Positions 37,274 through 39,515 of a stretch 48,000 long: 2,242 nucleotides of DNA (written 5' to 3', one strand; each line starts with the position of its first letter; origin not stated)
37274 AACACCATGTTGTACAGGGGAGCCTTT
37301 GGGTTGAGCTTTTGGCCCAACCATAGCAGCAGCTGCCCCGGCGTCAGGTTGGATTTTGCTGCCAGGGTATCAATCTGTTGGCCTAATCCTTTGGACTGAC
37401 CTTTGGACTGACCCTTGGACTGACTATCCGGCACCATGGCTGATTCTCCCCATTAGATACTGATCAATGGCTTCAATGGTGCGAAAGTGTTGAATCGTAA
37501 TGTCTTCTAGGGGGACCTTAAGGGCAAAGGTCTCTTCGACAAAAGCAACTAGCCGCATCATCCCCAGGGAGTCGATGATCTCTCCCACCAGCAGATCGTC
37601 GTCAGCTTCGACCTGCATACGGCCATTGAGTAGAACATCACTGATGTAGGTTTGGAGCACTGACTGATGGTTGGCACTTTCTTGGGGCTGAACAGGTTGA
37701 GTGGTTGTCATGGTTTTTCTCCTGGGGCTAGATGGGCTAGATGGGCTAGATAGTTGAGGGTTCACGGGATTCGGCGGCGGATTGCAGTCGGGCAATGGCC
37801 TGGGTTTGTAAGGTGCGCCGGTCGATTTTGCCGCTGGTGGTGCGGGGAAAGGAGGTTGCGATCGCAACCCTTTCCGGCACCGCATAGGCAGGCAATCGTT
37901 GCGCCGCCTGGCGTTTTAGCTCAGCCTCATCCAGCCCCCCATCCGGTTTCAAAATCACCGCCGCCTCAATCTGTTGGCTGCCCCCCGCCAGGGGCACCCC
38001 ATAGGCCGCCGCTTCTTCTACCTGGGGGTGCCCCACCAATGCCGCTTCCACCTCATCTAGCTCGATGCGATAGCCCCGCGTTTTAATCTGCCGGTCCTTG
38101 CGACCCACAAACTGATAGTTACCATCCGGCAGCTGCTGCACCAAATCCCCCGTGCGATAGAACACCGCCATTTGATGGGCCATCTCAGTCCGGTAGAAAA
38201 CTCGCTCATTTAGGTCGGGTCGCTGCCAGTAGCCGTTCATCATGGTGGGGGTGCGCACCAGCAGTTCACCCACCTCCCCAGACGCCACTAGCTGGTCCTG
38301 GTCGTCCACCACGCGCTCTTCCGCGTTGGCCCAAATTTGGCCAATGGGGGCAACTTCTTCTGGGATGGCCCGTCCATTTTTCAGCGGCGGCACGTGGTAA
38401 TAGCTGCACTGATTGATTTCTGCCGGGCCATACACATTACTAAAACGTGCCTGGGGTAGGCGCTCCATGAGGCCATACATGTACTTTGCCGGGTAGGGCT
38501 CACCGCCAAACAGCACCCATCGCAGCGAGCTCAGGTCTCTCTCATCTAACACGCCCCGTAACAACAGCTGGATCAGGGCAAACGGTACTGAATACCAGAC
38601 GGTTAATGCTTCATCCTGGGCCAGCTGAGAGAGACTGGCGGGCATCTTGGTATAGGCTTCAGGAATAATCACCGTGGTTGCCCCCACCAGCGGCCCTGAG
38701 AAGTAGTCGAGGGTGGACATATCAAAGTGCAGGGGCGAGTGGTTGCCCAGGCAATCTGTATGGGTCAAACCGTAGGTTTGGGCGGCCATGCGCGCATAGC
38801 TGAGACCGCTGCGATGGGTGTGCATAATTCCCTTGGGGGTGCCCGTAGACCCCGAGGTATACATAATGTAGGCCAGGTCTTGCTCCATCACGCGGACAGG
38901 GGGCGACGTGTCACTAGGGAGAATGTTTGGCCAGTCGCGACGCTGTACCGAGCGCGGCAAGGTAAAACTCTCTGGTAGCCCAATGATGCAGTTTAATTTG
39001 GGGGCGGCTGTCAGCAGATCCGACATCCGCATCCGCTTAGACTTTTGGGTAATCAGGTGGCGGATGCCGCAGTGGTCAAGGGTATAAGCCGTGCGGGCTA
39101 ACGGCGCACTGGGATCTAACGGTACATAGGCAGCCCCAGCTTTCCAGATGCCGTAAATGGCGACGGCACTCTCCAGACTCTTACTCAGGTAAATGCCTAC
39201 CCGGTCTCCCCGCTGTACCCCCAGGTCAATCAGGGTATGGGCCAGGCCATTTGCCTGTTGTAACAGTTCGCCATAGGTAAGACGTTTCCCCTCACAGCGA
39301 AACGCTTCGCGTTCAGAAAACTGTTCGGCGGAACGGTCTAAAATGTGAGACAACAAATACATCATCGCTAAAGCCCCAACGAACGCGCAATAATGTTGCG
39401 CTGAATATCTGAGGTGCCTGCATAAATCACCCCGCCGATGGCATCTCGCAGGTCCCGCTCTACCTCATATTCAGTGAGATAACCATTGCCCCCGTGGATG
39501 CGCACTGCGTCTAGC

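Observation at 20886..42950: ~22-kb orphan NRPS cluster predicting a capped, D-residue-containing, glycosylated, sulfated and methylated short peptide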

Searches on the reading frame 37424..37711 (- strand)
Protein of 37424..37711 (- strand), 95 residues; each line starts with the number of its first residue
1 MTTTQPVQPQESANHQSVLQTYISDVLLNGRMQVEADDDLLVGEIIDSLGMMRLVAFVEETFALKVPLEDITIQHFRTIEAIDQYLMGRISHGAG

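Call 4: search_protein_families(library=pfam, proteins=[window:37424-37711:-], max_evalue=0.01)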
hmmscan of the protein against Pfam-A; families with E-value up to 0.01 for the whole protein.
window:37424-37711:- (95 aa): 1 family
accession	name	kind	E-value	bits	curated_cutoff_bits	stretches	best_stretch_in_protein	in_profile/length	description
PF00550.31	PP-binding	-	0.00012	22.7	20.8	1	21-82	5-63/67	Phosphopantetheine attachment site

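Call 50: search_protein_families(library=ncbifam, proteins=[window:37424-37711:-], max_evalue=0.00001)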
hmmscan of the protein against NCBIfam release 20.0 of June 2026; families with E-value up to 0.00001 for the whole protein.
window:37424-37711:- (95 aa): 2 families
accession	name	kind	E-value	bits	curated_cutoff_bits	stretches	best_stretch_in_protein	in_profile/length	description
NF058660.1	cispen_ACP_AmcB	equivalog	1.1e-07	31.9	80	1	25-85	13-74/80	cispentacin biosynthesis acyl carrier protein AmcB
NF052616.1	ACP_for_OlsHI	equivalog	4.1e-07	30.3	130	1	17-85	6-76/83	ornithine lipid biosynthesis acyl carrier protein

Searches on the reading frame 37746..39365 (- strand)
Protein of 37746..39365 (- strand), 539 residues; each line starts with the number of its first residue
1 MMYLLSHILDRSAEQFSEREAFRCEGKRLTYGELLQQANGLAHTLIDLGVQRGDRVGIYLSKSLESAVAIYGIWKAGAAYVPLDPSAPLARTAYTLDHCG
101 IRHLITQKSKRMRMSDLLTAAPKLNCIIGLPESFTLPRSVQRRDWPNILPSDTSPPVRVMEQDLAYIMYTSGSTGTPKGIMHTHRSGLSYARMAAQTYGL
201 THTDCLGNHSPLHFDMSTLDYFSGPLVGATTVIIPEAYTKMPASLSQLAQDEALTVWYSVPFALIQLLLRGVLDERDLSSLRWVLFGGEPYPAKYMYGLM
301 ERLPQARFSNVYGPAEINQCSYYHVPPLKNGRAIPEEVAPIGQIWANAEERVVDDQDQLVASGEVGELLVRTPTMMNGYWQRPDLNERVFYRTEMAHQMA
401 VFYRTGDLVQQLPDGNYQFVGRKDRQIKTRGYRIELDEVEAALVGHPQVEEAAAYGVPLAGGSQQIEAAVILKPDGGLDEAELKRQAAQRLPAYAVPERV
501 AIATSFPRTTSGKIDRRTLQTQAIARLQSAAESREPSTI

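Call 4: search_protein_families(library=pfam, proteins=[window:37746-39365:-], max_evalue=0.01)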
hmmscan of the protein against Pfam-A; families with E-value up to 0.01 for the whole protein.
window:37746-39365:- (539 aa): 2 families
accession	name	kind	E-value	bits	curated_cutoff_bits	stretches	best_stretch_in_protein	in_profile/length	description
PF00501.34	AMP-binding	-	1e-84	285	29.9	1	9-380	1-384/384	AMP-binding enzyme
PF13193.12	AMP-binding_C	-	1.1e-16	62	24.5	1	438-513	1-76/76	AMP-binding enzyme C-terminal domain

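Call 13: search_solved_structures(query=window:37746-39365:-, max_evalue=1e-30)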
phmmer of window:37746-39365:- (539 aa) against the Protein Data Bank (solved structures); distinct sequences matched with E-value up to 1e-30: 112 (the best 60 are shown).
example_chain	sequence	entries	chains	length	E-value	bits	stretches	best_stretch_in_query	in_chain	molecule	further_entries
9be3_A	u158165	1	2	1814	3.7e-119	401.9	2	13-521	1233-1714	Linear gramicidin synthase subunit A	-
9be4_A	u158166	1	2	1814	3.7e-119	401.9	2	13-521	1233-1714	Linear gramicidin synthase subunit A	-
6mfz_A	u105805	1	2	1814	3.7e-119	401.9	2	13-521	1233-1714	Linear gramicidin synthase subunit A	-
9meh_A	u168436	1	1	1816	3.7e-119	401.9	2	13-521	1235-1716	Linear gramicidin synthase subunit A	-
6mfy_A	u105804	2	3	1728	4.8e-119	401.5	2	13-520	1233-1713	Linear gramicidin synthase subunit A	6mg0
8xjz_C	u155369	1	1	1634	6.5e-89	302.1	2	155-535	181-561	Peptide synthetase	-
6o6e_B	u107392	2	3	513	1.7e-82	281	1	11-533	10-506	L-proline--[L-prolyl-carrier protein] ligase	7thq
9bfd_A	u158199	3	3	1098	1.2e-66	228.6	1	7-537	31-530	Tyrocidine synthase 1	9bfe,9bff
4gr5_A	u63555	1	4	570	2.7e-66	227.5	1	12-520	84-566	Non-ribosomal peptide synthetase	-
5u89_A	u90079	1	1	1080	4.9e-65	223.3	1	8-524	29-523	Amino acid adenylation domain protein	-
6ea3_B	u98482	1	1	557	5.6e-65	223.1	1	4-519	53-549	adenylation domain of Fuscachelin synthetase component H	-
7thn_B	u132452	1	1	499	7.8e-65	222.7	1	154-520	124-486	L-proline--[L-prolyl-carrier protein] ligase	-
3vnq_A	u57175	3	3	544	2.4e-64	221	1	14-519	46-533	NRPS adenylation protein CytC1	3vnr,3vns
8hlk_A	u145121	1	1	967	1.5e-61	211.8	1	8-520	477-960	Microcystin synthetase B (Fragment)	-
4d4g_A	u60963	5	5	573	4.9e-61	210.1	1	8-520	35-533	APNAA1 | APNA A1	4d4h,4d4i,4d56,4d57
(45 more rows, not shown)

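Call 14: search_solved_structures(query=window:37746-39365:-, max_evalue=1e-100, show_alignments=1)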
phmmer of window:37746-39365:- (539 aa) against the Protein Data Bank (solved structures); distinct sequences matched with E-value up to 1e-100: 5.
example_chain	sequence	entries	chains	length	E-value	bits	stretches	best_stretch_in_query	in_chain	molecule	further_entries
9be3_A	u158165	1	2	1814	3.7e-119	401.9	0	13-521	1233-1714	Linear gramicidin synthase subunit A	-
9be4_A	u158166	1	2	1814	3.7e-119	401.9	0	13-521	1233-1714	Linear gramicidin synthase subunit A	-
6mfz_A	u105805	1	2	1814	3.7e-119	401.9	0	13-521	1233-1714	Linear gramicidin synthase subunit A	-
9meh_A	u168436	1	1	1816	3.7e-119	401.9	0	13-521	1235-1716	Linear gramicidin synthase subunit A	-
6mfy_A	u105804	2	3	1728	4.8e-119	401.5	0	13-520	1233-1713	Linear gramicidin synthase subunit A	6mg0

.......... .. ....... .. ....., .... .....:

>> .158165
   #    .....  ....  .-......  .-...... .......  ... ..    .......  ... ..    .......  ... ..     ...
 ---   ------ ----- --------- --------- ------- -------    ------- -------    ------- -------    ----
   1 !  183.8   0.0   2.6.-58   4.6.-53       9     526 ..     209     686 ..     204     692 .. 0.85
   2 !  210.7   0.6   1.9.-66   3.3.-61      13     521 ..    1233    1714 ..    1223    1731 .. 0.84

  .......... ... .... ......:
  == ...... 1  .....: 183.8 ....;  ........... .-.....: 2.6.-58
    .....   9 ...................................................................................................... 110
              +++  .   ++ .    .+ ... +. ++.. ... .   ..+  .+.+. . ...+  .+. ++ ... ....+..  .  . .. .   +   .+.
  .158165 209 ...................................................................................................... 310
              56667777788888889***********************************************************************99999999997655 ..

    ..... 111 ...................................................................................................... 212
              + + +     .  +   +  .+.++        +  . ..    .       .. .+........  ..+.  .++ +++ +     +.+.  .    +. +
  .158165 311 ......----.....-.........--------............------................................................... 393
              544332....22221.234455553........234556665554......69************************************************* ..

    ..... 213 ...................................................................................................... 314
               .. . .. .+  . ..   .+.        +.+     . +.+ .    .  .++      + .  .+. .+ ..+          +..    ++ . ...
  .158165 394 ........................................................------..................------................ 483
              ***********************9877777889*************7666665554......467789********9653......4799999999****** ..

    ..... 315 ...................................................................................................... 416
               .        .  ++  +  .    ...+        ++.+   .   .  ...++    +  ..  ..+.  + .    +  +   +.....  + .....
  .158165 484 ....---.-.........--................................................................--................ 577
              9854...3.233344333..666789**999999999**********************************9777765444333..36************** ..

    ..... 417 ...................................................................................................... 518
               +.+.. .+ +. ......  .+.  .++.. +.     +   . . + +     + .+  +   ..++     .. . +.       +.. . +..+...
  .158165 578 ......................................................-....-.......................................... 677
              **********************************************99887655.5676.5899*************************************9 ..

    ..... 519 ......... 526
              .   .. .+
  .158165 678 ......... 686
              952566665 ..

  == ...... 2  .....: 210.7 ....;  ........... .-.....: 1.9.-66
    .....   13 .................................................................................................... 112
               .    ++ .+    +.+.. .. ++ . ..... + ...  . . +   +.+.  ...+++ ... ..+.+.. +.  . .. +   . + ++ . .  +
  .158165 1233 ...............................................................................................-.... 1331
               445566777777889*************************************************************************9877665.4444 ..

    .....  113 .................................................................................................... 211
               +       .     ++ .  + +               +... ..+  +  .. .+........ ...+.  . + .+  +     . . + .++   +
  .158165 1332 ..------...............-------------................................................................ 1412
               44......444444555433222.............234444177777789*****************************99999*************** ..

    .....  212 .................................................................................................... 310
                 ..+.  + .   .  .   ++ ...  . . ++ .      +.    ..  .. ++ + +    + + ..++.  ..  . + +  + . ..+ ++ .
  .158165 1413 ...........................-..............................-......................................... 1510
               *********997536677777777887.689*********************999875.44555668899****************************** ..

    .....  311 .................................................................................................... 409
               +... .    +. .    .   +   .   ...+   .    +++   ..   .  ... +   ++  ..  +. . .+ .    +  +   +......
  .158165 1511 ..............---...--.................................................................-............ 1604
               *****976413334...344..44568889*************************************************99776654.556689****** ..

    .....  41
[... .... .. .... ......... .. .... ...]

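Call 50: search_protein_families(library=ncbifam, proteins=[window:37746-39365:-], max_evalue=0.00001)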
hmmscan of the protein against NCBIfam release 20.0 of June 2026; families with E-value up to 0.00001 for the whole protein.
window:37746-39365:- (539 aa): 106 families (the best 25 are shown)
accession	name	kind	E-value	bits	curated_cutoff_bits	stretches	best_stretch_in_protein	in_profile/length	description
TIGR01733.1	AA-adenyl-dom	subfamily_domain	1.2e-108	363.6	317.4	1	30-453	1-408/409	amino acid adenylation domain-containing protein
NF004837.0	PRK06187.1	subfamily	6.3e-85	285.4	476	1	3-525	8-524/531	long-chain-fatty-acid--CoA ligase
TIGR03098.1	ligase_PEP_1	hypoth_equivalog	2.7e-84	283.5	592.35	1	4-521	1-516/517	acyl-CoA ligase (AMP-forming), exosortase A system-associated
NF004282.0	PRK05691.1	subfamily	7.4e-84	281.1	4090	2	4-317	1132-1426/4334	non-ribosomal peptide synthase/polyketide synthase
NF006182.0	PRK08316.1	subfamily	8.5e-78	262.1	663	1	5-523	13-517/523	fatty acyl-CoA synthetase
NF038078.1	NRPS_MxcG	equivalog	9e-78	261.8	2300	1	9-529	463-966/1442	myxochelin non-ribosomal peptide synthetase MxcG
NF041803.1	NRPS_SolG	exception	1.2e-73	248.3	2200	1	17-520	575-1071/1163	solanimycin non-ribosomal peptide synthetase SolG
NF006181.0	PRK08314.1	subfamily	6.4e-72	242.6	705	1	5-529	26-560/563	long-chain-fatty-acid--CoA ligase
NF003417.0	PRK04813.1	subfamily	7.1e-70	236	476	1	8-521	8-501/505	D-alanine--poly(phosphoribitol) ligase subunit DltA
TIGR01734.1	D-ala-DACP-lig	equivalog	9.9e-67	225.6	559.85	1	8-521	5-500/504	D-alanine--poly(phosphoribitol) ligase subunit DltA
NF047350.1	aureusi_NRPS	equivalog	1.9e-63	214.1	2500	1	7-529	1438-1918/2373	aureusimine non-ribosomal peptide synthetase AusA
NF004808.0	PRK06155.1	equivalog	7.9e-63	212.5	722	1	5-525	23-524/542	ATP-dependent acyl-CoA ligase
NF009233.0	PRK12583.1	subfamily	3e-60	204.2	832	2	161-529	200-556/558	fatty acid CoA ligase family protein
NF007605.2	PRK10252.1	equivalog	3.1e-57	193.9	2400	1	5-536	456-971/1292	enterobactin non-ribosomal peptide synthetase EntF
NF005863.0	PRK07798.1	subfamily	2.3e-55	188.2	543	1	2-529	3-537/540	acyl-CoA synthetase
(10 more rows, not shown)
